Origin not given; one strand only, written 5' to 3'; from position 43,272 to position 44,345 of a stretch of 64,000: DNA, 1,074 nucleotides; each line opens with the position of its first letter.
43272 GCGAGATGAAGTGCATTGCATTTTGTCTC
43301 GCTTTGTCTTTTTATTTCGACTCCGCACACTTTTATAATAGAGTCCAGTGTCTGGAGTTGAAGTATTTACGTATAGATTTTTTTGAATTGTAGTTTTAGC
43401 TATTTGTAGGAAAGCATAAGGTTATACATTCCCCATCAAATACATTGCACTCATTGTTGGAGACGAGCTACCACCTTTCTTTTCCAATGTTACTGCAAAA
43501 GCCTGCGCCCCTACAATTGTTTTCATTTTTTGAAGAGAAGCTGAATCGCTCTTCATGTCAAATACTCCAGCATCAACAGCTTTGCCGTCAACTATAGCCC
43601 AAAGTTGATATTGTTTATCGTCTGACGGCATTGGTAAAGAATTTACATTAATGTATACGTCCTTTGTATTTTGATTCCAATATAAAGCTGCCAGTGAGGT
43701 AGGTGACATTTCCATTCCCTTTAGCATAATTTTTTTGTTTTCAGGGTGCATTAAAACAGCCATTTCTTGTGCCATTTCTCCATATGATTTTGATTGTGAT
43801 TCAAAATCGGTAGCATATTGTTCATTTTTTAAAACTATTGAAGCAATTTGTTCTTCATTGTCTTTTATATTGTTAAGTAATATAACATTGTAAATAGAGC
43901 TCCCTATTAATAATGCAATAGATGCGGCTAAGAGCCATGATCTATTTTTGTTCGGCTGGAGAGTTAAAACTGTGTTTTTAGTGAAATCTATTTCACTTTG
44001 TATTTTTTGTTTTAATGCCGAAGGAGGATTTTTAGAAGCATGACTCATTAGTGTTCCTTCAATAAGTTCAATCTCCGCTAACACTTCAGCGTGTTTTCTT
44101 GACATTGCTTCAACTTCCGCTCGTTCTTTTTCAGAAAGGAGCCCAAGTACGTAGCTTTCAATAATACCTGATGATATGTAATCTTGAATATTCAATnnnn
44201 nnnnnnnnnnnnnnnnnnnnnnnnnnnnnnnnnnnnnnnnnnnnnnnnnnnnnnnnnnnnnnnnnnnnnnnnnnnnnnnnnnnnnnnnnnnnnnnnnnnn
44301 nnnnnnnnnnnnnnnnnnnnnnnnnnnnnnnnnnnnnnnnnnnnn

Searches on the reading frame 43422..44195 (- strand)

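Call 67: search_protein_families(library=pfam, proteins=[window:43422-44195:-])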
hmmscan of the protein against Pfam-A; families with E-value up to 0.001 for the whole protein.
window:43422-44195:- (257 aa): 1 family
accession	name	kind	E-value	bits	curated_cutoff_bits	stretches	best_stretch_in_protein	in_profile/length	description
PF10099.14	RskA_C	-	8.2e-19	68.6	29.4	1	103-247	14-130/135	Anti-sigma-K factor rskA, C-terminal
